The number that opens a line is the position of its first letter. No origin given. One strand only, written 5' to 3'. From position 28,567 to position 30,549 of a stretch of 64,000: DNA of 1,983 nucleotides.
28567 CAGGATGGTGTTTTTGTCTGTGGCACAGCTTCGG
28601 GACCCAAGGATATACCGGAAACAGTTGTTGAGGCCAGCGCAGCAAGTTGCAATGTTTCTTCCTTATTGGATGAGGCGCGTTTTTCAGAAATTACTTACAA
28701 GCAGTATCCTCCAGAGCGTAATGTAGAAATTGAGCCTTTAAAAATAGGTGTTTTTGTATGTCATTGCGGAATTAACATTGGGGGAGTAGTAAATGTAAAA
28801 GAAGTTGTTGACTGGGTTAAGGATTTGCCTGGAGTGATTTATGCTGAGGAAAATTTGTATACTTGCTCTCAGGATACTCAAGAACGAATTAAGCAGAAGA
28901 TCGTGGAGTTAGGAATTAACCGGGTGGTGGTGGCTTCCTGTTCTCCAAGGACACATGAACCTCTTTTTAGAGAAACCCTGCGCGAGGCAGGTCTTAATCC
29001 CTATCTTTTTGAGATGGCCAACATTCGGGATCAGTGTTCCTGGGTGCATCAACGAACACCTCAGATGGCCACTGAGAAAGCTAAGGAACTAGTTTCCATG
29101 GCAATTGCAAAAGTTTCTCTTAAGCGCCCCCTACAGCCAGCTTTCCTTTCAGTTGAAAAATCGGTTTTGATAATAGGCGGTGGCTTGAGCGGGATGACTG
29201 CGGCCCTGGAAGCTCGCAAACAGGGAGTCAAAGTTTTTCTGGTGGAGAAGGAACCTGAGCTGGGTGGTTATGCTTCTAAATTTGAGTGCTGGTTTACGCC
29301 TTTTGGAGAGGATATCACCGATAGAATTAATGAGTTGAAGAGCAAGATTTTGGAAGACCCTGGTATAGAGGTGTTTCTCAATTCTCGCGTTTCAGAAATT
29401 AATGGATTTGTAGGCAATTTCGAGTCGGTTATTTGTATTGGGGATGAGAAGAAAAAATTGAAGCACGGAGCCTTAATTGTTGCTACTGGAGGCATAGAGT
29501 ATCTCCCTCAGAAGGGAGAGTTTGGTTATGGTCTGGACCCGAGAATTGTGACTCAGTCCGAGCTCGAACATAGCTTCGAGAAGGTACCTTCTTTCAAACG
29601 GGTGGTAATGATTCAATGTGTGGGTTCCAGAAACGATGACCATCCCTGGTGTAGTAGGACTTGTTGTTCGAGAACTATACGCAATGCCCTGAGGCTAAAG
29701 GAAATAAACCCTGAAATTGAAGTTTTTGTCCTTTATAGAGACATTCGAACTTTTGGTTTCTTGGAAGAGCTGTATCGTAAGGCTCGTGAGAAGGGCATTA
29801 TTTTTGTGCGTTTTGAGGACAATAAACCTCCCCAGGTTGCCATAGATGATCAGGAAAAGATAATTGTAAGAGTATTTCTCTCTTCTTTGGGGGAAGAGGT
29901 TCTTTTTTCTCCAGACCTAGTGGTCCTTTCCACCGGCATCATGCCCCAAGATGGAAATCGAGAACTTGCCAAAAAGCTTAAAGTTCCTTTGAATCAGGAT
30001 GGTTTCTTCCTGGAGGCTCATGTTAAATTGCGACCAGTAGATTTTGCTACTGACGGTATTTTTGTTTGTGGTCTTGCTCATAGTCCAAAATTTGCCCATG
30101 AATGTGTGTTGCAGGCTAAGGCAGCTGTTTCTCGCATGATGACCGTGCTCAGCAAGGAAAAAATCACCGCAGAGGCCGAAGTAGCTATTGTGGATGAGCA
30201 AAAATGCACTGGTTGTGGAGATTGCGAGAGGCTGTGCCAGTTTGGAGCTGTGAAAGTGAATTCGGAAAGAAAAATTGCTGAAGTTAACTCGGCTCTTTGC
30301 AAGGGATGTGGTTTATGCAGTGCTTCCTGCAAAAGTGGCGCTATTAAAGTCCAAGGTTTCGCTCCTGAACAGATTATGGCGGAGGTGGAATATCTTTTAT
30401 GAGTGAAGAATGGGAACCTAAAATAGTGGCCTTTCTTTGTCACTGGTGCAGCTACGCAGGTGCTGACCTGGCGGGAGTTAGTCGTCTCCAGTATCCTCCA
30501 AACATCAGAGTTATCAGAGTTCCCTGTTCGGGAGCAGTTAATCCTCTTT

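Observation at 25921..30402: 1493-aa HdrA-GltD-HdrA fusion with a domain nested inside the inserted ferredoxin of HdrA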

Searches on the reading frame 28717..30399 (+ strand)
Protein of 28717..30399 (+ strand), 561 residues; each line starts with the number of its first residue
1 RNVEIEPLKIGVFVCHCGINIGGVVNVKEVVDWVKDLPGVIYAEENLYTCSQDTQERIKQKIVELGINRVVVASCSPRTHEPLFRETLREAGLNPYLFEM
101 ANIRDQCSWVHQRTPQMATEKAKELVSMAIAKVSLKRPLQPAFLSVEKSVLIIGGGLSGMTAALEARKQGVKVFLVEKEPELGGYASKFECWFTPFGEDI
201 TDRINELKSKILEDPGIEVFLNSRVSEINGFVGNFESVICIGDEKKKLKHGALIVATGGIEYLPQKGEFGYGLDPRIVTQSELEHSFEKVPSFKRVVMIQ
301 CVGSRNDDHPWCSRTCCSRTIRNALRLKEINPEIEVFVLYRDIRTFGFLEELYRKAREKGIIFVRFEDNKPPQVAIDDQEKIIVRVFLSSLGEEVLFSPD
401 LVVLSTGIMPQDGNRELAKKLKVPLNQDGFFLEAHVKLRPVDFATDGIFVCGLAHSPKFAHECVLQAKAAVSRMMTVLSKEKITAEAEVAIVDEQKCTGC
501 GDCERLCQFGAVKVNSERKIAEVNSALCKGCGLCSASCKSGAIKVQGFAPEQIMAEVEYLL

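Call 15: search_solved_structures(query=window:28717-30399:+, max_evalue=1e-20, show_alignments=1)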
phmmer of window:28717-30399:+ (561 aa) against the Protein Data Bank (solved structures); distinct sequences matched with E-value up to 1e-20: 6.
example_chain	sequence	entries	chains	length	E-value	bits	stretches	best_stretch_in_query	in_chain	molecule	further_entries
8rvu_a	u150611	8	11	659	4.1e-127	428.4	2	5-237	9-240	H(2):CoB-CoM heterodisulfide,ferredoxin reductase subunit A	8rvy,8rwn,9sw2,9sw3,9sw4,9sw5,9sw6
8rvv_A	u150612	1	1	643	1.5e-126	426.6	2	9-236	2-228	H(2):CoB-CoM heterodisulfide,ferredoxin reductase subunit A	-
5odc_A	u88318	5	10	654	4.4e-119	401.9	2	7-238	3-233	Heterodisulfide reductase, subunit A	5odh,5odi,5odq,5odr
7bkb_A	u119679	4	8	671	3.1e-103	349.6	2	7-238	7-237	CoB--CoM heterodisulfide reductase iron-sulfur subunit A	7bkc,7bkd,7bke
9sfi_A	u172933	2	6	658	1.8e-99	337.1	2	246-558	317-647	CoB--CoM heterodisulfide reductase iron-sulfur subunit A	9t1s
6tjr_A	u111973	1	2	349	1.8e-27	99.5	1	148-475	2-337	Fumarate reductase/succinate dehydrogenase flavoprotein domain protein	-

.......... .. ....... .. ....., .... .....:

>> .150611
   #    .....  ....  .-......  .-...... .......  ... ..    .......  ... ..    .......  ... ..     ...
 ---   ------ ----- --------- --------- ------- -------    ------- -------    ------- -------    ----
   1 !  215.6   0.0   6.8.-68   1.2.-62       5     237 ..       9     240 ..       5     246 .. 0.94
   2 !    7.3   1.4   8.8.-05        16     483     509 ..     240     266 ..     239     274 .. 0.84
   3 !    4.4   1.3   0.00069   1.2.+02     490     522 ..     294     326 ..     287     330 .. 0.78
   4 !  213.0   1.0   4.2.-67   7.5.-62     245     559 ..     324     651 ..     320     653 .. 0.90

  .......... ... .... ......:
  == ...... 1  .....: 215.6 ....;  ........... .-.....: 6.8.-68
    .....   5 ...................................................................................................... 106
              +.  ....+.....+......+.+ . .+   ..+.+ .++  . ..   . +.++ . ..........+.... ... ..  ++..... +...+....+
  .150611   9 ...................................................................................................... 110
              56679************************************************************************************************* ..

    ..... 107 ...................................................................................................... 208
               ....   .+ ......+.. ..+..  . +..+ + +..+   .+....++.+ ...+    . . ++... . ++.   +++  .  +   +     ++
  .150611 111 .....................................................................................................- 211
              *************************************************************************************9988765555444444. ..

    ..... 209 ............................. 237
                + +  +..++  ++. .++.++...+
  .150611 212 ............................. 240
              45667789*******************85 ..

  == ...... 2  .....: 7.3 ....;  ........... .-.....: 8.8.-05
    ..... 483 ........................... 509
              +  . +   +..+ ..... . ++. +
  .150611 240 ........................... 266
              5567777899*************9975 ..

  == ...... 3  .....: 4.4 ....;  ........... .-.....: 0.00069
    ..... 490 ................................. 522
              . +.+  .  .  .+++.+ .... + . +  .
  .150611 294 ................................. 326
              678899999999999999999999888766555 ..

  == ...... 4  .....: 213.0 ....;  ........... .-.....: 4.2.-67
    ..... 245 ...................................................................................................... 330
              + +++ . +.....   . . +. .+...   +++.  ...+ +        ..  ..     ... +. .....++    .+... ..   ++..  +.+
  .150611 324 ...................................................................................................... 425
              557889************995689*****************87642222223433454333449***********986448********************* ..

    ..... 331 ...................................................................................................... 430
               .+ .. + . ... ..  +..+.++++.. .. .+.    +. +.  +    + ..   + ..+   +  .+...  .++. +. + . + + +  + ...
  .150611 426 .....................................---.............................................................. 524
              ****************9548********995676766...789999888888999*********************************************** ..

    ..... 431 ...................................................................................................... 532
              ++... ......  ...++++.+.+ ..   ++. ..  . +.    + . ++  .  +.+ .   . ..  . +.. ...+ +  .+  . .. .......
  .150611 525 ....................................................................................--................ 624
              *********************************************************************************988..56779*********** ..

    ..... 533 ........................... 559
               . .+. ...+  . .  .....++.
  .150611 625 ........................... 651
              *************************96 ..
